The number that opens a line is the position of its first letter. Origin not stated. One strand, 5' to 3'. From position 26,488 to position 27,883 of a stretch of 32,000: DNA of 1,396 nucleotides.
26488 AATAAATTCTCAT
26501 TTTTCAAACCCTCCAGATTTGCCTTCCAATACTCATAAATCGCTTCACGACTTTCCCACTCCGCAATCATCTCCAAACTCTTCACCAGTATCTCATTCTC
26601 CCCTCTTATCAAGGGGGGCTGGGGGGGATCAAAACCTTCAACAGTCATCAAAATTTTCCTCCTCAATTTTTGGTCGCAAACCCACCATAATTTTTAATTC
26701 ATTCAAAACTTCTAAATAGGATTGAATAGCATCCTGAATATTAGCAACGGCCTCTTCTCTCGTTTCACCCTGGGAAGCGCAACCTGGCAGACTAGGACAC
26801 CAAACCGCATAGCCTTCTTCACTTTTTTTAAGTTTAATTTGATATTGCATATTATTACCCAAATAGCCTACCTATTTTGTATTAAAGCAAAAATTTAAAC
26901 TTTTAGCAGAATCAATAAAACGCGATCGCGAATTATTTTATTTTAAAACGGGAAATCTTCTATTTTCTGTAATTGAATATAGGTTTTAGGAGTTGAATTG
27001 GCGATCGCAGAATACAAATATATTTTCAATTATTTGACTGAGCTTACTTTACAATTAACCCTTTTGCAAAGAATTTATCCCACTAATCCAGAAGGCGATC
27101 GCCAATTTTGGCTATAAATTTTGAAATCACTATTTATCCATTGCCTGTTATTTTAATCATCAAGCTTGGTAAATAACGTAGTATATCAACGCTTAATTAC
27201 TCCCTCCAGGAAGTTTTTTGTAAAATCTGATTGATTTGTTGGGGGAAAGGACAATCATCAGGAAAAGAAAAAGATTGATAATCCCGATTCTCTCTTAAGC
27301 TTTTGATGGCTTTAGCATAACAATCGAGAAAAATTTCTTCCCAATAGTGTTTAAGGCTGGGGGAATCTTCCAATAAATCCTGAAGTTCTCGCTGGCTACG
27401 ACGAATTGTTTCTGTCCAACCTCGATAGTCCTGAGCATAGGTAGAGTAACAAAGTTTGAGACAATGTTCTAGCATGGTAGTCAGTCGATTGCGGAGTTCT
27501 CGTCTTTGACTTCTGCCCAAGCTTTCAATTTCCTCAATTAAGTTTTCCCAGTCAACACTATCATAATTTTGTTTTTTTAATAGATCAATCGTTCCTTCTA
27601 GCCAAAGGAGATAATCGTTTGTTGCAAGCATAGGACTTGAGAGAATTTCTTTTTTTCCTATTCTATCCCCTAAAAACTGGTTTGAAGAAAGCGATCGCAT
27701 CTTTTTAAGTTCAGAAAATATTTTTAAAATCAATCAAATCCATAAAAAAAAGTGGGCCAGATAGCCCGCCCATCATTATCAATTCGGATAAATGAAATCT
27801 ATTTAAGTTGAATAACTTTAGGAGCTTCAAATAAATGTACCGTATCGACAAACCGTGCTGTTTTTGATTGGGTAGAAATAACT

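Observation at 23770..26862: HicB-like / CHAT-less TPR / ATPase-wHTH operon: candidate split, reverse-ordered STAND-type system with no recognisable effector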

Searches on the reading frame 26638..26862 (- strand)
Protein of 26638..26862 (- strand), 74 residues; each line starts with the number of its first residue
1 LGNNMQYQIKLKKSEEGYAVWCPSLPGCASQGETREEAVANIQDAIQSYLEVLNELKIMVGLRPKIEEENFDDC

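Call 3: search_protein_families(library=pfam, proteins=[window:26638-26862:-], max_evalue=0.1)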
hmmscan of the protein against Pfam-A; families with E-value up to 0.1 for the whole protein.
window:26638-26862:- (74 aa): 4 families
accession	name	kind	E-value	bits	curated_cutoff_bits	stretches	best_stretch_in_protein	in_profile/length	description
PF15919.11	HicB_lk_antitox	-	4.6e-10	40.2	27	1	8-57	2-52/123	HicB_like antitoxin of bacterial toxin-antitoxin system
PF24113.1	DUF7387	-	0.0025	18.5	27.9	1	26-49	31-54/85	Family of unknown function (DUF7387)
PF21748.3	UPF0150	-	0.0027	18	27.3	1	12-50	15-53/64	UPF0150-like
PF12697.13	Abhydrolase_6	-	0.068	14.3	26.3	1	13-56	23-61/217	Alpha/beta hydrolase family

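Call 4: search_protein_families(library=padloc, proteins=[window:26638-26862:-], max_evalue=0.1)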
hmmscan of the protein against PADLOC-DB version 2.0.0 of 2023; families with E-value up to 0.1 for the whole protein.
window:26638-26862:- (74 aa): 0 families

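Call 5: search_protein_families(library=ncbifam, proteins=[window:26638-26862:-], max_evalue=0.1)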
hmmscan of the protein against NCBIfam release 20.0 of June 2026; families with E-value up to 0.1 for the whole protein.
window:26638-26862:- (74 aa): 0 families

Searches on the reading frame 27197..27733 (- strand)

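Call 3: search_protein_families(library=pfam, proteins=[window:27197-27733:-], max_evalue=0.1)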
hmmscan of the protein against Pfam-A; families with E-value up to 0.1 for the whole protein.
window:27197-27733:- (178 aa): 2 families
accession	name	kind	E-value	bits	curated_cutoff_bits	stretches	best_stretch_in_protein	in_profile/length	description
PF01724.21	DUF29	-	3.5e-41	141.1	22.5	1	39-173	4-135/138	Domain of unknown function DUF29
PF17190.9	RecG_N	-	0.0058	17.7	23.1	0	44-82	5-44/89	RecG N-terminal helical domain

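Call 5: search_protein_families(library=ncbifam, proteins=[window:27197-27733:-], max_evalue=0.1)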
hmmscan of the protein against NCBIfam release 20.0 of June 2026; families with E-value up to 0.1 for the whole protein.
window:27197-27733:- (178 aa): 1 family
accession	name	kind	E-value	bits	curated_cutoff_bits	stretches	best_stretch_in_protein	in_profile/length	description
NF041495.1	MobB_relaxase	equivalog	0.062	13.1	200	1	102-144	68-109/267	MobB family relaxase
